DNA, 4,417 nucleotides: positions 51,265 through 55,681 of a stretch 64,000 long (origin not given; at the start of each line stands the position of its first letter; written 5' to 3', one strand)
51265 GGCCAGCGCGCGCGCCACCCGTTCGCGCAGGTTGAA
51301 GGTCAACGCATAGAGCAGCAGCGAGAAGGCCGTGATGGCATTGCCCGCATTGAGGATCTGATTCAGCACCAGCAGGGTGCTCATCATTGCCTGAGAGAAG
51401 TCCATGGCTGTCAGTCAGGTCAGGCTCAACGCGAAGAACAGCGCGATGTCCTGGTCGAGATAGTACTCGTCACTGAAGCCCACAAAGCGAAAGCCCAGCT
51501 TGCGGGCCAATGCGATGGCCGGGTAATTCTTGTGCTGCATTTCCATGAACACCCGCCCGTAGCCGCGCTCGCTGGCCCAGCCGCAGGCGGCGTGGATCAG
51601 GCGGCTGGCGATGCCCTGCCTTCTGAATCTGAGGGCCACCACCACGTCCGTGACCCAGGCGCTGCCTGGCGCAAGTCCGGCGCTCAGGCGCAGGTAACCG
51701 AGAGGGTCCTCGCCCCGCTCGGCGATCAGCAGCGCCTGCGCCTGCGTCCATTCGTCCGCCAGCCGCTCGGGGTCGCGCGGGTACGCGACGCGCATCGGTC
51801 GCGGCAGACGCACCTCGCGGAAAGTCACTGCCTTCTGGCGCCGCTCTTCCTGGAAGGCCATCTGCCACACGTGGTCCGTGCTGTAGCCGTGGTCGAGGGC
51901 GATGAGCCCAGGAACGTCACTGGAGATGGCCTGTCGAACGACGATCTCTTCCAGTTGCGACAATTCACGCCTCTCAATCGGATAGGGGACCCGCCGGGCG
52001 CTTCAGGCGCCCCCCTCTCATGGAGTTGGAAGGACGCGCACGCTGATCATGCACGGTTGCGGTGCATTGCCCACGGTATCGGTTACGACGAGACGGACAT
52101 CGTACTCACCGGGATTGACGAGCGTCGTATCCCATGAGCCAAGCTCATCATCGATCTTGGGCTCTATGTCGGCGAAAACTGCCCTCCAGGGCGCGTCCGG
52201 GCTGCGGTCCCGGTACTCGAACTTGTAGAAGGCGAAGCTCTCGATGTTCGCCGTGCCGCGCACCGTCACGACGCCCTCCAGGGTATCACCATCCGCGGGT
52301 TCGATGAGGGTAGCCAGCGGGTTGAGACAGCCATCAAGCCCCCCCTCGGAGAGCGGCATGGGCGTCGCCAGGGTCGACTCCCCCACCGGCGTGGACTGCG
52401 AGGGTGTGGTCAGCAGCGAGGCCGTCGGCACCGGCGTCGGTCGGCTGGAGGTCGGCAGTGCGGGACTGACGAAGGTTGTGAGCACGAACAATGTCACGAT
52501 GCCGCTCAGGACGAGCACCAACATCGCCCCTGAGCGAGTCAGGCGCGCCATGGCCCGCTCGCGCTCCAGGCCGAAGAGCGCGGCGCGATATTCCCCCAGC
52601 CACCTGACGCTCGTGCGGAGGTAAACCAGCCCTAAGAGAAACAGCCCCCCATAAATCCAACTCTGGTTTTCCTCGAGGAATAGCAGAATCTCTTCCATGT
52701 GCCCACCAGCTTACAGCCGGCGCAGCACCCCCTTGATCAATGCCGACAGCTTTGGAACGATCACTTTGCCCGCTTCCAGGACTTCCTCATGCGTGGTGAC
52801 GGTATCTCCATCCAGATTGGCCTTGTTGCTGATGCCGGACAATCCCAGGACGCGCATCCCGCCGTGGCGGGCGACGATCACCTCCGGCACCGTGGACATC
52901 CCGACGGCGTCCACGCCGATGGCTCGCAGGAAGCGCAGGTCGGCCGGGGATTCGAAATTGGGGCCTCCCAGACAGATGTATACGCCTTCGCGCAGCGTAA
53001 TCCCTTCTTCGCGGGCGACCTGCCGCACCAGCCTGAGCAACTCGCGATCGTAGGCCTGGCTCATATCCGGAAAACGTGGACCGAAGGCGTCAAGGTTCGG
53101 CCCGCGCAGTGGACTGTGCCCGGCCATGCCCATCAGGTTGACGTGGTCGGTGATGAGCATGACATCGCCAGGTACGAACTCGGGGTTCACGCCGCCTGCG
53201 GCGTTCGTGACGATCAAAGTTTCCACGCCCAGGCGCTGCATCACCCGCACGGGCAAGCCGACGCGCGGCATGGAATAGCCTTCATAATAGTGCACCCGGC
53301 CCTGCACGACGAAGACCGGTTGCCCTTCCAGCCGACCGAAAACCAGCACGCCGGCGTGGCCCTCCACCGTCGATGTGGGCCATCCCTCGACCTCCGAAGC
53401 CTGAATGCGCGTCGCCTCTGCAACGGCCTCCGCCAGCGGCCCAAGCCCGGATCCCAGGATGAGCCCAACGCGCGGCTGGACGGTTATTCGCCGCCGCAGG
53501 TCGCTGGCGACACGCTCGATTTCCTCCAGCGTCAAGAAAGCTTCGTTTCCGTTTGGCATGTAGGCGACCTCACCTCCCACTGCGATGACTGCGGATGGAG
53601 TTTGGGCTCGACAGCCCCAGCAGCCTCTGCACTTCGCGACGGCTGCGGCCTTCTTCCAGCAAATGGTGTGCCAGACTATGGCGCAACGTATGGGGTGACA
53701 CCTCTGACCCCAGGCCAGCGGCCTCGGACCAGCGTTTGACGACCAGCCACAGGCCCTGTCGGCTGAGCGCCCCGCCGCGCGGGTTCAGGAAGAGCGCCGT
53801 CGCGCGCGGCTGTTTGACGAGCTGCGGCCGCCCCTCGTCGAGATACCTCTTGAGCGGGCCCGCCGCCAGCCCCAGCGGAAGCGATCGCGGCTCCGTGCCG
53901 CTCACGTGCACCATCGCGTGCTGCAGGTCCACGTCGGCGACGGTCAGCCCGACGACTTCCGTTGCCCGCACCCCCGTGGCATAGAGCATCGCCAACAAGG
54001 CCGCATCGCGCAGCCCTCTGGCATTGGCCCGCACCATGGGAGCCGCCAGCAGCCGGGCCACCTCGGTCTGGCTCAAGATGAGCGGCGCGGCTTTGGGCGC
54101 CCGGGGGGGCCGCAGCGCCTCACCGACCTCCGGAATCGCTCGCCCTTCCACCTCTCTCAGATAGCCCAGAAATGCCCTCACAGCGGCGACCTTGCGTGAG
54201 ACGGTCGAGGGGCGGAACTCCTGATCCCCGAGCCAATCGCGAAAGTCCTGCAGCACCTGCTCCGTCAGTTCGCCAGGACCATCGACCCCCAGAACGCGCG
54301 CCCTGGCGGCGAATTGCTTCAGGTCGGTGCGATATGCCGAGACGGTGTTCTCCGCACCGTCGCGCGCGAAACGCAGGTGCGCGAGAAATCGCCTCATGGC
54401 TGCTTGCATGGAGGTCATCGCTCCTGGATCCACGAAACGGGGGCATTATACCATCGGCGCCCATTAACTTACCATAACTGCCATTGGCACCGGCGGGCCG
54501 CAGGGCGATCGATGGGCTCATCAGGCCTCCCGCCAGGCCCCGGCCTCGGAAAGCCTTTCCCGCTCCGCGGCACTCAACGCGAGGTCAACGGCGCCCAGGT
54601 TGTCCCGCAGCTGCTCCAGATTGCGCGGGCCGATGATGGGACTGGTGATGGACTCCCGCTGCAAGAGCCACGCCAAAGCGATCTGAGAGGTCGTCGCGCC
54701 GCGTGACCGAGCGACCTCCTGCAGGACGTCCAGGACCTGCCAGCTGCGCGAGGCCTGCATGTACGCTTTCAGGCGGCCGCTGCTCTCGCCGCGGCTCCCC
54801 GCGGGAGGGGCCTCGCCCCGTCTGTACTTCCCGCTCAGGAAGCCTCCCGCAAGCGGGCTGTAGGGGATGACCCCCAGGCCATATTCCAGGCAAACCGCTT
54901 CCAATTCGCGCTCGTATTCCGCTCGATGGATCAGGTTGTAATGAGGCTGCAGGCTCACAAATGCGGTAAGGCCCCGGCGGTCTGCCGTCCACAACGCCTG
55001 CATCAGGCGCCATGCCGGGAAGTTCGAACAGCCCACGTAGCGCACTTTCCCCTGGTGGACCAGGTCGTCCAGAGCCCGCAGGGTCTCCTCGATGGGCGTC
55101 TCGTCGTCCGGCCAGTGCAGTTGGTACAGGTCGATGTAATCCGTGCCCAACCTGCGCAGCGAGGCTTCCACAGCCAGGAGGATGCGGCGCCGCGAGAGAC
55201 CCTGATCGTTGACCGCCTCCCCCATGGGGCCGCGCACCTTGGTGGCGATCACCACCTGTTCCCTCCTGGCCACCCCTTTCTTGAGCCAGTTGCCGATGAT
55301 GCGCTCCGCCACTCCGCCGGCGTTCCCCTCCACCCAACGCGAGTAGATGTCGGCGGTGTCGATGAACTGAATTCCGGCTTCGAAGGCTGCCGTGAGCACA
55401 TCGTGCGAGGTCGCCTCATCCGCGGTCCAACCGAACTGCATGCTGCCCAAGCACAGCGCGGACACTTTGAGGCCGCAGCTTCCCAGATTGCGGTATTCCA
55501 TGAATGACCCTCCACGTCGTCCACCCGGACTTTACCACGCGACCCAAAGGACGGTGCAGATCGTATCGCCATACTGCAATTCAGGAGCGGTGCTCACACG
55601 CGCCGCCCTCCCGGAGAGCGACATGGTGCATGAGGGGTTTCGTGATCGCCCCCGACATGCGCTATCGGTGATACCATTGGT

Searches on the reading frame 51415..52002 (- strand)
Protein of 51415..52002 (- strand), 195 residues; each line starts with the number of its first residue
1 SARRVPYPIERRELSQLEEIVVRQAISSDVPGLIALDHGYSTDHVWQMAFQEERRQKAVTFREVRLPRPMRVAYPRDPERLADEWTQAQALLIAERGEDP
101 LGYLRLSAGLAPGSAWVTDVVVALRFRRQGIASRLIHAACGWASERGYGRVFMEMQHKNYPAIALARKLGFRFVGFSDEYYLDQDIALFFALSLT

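Call 49: search_protein_families(library=pfam, proteins=[window:51415-52002:-], max_evalue=0.001)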
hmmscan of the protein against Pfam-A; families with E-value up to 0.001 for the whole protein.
window:51415-52002:- (195 aa): 5 families
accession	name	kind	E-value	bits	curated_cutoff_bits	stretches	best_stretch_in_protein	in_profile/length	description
PF00583.31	Acetyltransf_1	-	3.3e-17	63.3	20.7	1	69-171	11-116/116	Acetyltransferase (GNAT) family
PF13508.13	Acetyltransf_7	-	5.8e-10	39.9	27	1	90-172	4-83/84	Acetyltransferase (GNAT) domain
PF13673.13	Acetyltransf_10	-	2.8e-06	27.8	23.6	1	80-175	21-111/128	Acetyltransferase (GNAT) domain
PF13302.13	Acetyltransf_3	-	4e-06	28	25.4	1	70-172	44-138/138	Acetyltransferase (GNAT) domain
PF08445.16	FR47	-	0.00051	20.4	22.1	0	120-173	27-79/86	FR47-like protein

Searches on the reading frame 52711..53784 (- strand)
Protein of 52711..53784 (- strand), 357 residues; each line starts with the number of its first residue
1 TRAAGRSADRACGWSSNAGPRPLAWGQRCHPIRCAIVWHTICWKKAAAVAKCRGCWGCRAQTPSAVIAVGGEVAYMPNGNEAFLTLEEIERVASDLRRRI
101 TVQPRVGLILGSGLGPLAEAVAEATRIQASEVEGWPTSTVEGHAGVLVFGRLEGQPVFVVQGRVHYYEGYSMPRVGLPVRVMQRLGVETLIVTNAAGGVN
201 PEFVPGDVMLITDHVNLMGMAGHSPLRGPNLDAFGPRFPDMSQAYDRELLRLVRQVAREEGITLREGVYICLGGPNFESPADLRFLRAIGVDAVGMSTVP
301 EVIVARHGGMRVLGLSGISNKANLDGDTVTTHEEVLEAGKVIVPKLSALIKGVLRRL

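Call 49: search_protein_families(library=pfam, proteins=[window:52711-53784:-], max_evalue=0.001)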
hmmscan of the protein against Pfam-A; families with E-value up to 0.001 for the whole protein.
window:52711-53784:- (357 aa): 1 family
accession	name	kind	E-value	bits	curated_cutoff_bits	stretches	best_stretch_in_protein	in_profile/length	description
PF01048.26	PNP_UDP_1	-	1.2e-55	188.9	25.1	1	105-355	1-233/233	Phosphorylase superfamily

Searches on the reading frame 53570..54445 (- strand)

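Call 49: search_protein_families(library=pfam, proteins=[window:53570-54445:-], max_evalue=0.001)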
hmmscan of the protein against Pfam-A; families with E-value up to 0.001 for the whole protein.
window:53570-54445:- (291 aa): 3 families
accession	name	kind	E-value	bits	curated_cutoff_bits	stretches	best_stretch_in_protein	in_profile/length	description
PF00589.27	Phage_integrase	-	2.1e-28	99.7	27.1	1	124-284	3-162/172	Phage integrase family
PF02899.23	Phage_int_SAM_1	-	1.9e-11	44.5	22.3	1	19-97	3-80/83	Phage integrase, N-terminal SAM-like domain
PF13495.12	Phage_int_SAM_4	-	0.00088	20.1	27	0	19-93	4-75/85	Phage integrase, N-terminal SAM-like domain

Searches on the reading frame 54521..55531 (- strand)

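Call 49: search_protein_families(library=pfam, proteins=[window:54521-55531:-], max_evalue=0.001)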
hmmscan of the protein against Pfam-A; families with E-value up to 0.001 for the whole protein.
window:54521-55531:- (336 aa): 1 family
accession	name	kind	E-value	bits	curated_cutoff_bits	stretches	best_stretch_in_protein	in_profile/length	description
PF00248.27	Aldo_ket_red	-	1.1e-81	274.5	24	1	26-330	2-289/291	Aldo/keto reductase family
